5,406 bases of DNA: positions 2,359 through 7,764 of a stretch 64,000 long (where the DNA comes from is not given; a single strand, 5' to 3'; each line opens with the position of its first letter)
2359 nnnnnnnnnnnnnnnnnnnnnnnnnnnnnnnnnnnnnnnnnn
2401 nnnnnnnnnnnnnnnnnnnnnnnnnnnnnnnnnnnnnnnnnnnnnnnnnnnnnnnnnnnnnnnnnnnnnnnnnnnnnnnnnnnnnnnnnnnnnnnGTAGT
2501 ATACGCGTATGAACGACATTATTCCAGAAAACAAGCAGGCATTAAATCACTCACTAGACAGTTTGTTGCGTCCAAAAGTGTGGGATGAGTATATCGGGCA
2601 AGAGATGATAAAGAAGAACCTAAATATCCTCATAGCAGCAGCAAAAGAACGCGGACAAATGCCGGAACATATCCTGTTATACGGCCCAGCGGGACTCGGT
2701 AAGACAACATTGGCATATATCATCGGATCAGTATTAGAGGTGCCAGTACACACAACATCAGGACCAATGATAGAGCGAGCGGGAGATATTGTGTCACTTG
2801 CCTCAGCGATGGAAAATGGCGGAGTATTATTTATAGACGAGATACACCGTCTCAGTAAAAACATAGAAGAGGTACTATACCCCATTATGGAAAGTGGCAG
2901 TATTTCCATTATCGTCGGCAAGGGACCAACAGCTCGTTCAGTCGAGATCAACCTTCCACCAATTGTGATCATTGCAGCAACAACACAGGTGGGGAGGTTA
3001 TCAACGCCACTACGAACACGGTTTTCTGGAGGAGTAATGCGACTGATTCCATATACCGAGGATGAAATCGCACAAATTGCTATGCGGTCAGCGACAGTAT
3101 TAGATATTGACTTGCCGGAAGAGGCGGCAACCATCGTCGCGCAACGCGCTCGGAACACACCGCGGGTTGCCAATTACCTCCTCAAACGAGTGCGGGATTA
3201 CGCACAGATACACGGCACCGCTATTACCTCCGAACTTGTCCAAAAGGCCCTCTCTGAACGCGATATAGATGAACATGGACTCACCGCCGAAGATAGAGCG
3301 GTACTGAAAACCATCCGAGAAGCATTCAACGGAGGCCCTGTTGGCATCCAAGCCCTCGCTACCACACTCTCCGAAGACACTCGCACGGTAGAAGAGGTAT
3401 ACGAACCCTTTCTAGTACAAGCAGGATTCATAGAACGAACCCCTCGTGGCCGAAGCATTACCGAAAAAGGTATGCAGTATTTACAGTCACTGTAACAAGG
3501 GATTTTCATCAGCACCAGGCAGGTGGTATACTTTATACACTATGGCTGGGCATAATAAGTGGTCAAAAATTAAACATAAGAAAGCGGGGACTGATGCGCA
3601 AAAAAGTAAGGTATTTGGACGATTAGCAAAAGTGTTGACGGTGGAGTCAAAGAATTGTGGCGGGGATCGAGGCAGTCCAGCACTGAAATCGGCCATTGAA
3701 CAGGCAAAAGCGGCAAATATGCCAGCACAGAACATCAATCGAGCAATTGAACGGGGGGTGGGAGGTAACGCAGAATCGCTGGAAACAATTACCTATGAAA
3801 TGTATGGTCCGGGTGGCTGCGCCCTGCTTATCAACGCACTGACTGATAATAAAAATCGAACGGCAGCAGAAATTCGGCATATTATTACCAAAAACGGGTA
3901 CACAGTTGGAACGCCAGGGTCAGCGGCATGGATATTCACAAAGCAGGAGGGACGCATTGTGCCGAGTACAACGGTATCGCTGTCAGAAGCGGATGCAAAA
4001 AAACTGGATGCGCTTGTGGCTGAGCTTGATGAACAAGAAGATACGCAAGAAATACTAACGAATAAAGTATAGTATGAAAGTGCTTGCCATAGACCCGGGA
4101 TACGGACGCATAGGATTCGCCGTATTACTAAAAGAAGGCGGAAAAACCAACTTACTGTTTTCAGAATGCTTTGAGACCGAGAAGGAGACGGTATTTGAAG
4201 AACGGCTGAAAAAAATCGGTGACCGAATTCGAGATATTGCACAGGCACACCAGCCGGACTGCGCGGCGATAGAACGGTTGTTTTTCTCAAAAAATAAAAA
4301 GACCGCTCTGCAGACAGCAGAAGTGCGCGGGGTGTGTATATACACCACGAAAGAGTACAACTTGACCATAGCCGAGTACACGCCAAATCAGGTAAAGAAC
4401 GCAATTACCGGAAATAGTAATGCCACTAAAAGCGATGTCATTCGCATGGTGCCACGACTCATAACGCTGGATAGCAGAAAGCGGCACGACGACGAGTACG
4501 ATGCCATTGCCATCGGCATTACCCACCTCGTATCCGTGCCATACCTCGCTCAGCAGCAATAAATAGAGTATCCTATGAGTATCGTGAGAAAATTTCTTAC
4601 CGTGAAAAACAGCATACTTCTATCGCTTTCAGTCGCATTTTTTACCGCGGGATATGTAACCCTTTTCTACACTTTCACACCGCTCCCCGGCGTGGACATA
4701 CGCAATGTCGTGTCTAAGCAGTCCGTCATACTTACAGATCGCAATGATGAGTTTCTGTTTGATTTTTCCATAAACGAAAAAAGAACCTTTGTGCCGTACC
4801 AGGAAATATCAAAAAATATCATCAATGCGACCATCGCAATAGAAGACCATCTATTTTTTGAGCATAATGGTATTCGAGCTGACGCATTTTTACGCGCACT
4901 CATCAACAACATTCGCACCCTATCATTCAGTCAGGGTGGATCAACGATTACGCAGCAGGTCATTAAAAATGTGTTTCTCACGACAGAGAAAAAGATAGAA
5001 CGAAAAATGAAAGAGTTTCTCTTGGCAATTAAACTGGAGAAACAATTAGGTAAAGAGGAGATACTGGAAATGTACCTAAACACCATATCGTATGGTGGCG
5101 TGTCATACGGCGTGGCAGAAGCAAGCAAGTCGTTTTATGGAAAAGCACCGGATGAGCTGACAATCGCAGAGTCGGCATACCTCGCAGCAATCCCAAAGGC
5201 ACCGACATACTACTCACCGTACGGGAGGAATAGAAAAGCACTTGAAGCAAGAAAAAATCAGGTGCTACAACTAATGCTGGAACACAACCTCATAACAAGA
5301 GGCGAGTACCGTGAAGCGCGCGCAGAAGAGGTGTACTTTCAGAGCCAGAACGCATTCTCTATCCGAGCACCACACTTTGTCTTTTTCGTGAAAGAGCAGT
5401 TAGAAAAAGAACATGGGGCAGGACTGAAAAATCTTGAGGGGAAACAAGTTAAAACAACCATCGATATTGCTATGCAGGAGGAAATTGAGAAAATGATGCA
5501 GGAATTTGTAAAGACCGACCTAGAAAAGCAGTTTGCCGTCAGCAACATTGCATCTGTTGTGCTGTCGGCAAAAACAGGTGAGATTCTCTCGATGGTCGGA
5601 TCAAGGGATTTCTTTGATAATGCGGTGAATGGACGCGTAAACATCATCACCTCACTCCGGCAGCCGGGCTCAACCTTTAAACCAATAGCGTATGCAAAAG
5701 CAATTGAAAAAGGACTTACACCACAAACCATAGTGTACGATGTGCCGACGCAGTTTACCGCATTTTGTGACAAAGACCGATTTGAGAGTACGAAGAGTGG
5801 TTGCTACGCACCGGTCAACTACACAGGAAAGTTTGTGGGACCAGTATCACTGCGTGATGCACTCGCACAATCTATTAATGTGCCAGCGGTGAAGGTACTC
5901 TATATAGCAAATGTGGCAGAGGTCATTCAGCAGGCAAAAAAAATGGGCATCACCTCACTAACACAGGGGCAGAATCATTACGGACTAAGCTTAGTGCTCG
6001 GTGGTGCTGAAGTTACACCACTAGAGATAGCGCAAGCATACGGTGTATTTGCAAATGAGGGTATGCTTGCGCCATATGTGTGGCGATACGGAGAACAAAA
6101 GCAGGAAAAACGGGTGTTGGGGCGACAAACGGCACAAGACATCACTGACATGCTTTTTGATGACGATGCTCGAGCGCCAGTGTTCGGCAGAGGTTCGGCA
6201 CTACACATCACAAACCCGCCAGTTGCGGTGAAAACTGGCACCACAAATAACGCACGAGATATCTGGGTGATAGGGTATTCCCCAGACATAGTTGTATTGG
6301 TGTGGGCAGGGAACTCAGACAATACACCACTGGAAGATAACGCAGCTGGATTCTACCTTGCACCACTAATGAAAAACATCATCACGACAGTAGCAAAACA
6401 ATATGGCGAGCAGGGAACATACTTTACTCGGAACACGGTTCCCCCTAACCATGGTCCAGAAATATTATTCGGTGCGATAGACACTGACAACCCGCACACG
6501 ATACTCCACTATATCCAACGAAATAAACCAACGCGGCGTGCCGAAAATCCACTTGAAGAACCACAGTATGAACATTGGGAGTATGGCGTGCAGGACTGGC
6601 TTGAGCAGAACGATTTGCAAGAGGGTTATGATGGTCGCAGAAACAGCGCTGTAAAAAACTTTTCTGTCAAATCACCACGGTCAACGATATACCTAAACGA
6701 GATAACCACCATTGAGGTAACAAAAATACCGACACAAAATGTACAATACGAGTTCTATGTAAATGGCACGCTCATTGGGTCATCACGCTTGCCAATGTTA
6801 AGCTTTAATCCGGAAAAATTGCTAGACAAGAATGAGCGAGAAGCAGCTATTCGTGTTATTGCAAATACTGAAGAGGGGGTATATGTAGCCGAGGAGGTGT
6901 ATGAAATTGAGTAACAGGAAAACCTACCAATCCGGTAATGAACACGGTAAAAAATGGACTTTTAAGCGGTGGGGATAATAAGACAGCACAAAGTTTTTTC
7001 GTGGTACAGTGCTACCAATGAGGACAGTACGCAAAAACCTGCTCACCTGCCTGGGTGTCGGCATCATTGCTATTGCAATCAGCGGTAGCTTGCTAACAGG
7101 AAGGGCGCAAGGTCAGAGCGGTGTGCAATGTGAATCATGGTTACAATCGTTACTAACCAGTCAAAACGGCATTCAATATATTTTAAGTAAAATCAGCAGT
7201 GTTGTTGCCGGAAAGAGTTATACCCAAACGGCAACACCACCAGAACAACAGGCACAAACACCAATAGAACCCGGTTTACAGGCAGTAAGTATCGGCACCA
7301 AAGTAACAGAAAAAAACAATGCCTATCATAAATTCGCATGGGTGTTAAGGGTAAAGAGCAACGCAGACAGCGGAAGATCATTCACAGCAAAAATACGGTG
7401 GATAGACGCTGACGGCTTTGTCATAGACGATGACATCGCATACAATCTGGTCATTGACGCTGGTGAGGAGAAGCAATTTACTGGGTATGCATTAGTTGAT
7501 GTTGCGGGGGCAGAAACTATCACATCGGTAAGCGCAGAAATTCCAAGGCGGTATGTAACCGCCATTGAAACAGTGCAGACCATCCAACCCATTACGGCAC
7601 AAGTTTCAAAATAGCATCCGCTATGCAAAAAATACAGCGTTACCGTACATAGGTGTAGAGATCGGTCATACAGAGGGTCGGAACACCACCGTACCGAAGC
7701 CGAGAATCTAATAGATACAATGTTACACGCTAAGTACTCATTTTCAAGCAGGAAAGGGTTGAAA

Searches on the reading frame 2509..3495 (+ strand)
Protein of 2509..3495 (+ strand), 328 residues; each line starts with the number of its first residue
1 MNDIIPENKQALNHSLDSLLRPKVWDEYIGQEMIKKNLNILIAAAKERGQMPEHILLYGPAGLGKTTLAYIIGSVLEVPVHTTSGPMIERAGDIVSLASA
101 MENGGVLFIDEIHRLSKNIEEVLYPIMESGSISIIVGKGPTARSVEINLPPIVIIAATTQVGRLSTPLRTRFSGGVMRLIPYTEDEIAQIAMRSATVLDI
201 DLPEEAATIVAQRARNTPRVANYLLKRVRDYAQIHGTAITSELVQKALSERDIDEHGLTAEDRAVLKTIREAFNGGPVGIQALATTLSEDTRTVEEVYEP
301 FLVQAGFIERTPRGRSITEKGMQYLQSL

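Call 8: search_protein_families(library=pfam, proteins=[window:2509-3495:+], max_evalue=0.01)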
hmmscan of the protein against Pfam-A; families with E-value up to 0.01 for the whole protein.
window:2509-3495:+ (328 aa): 17 families
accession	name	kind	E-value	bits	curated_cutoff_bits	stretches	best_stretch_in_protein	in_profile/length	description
PF05496.18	RuvB_N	-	1.4e-60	204.1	27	1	20-173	1-154/159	Holliday junction DNA helicase RuvB P-loop domain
PF05491.19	RuvB_C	-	6.5e-27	93.7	24.7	1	255-326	1-72/72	RuvB C-terminal winged helix domain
PF17864.7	AAA_lid_4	-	2.4e-22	78.9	27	1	182-254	1-74/74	RuvB AAA lid domain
PF00004.35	AAA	-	3.3e-16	60.3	21.2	1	55-173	1-124/131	ATPase family associated with various cellular activities (AAA)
PF07728.20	AAA_5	-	1.3e-09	38.6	22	1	54-172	1-139/139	AAA domain (dynein-related subfamily)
PF01078.27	Mg_chelatase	-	1.3e-07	31.7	20.3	0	29-76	6-46/207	Magnesium chelatase, subunit ChlI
PF00158.32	Sigma54_activat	-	5.1e-06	26.7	20.2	1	103-147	93-135/168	Sigma-54 interaction domain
PF13191.12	AAA_16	-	8.2e-06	26.9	32.6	0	48-69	20-41/167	AAA ATPase domain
PF07724.20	AAA_2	-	2.1e-05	25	27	1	100-158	60-123/166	AAA domain (Cdc48 subfamily)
PF00493.29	MCM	-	4.8e-05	23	23.3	1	29-135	27-153/224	MCM P-loop domain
PF13401.12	AAA_22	-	0.00013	22.8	27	0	100-135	84-119/130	AAA domain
PF06068.19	TIP49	-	0.00019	21.2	23.8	0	24-77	22-75/347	TIP49 P-loop domain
PF13479.12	AAA_24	-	0.0013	19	27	1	54-116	4-77/195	AAA domain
PF25199.1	nSTAND_NTPase5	-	0.003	17.8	34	1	40-136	30-130/145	Novel STAND NTPase 5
PF21715.3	CggR_N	-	0.0034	17.5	30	1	275-328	15-67/71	CggR N-terminal DNA binding domain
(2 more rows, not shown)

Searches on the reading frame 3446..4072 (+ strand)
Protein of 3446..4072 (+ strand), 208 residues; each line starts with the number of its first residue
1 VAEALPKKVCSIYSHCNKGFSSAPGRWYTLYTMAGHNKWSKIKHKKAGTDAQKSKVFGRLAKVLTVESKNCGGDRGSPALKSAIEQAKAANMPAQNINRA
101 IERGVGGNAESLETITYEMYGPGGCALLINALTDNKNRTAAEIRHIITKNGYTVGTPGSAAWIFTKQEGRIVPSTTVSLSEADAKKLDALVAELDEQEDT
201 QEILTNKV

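Call 55: search_protein_families(library=pfam, proteins=[window:3446-4072:+], max_evalue=0.01)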
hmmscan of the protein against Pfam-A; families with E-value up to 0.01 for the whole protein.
window:3446-4072:+ (208 aa): 2 families
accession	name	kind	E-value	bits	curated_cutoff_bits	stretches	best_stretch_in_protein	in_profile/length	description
PF01709.26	Transcrip_reg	-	1.2e-27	97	27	2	113-167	2-56/160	TACO1/YebC second and third domain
PF20772.2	TACO1_YebC_N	-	7.8e-23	81.2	36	1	37-106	1-72/73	TACO1/YebC protein N-terminal domain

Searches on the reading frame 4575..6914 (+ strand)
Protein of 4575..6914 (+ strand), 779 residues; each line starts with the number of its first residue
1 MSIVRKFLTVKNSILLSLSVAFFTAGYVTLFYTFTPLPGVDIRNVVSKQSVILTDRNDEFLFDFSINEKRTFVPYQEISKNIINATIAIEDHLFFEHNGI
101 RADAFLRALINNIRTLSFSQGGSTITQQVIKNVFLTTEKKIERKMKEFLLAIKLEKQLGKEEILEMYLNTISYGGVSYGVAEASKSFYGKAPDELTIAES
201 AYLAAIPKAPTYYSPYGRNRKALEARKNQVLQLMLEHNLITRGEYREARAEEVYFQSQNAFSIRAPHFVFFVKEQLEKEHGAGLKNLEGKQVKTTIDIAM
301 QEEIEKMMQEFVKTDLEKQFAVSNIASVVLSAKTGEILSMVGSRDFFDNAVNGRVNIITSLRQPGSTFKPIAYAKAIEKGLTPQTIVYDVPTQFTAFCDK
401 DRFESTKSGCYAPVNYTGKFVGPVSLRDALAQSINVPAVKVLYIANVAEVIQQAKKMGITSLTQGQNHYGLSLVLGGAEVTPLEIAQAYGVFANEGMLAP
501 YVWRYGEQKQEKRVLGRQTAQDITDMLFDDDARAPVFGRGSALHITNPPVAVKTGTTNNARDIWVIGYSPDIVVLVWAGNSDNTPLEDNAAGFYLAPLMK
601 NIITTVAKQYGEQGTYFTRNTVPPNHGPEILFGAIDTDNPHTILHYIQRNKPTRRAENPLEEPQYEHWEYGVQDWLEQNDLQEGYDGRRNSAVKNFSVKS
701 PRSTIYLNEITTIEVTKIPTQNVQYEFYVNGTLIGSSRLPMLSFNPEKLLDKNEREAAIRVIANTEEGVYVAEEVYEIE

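Call 8: search_protein_families(library=pfam, proteins=[window:4575-6914:+], max_evalue=0.01)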
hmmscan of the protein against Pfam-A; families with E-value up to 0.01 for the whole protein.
window:4575-6914:+ (779 aa): 2 families
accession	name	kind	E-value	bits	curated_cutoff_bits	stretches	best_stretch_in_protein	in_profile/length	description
PF00912.28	Transgly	-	1.1e-59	201.3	27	1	65-234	9-177/178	Transglycosylase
PF00905.27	Transpeptidase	-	5e-27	95.3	22.1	1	327-603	3-298/299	Penicillin binding protein transpeptidase domain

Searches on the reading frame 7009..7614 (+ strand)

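Call 55: search_protein_families(library=pfam, proteins=[window:7009-7614:+], max_evalue=0.01)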
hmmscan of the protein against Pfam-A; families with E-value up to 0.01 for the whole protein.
window:7009-7614:+ (201 aa): 1 family
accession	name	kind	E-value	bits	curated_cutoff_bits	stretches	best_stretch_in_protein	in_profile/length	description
PF07233.18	DUF1425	-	0.0006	20.1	28.3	1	93-160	14-81/96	Protein of unknown function (DUF1425)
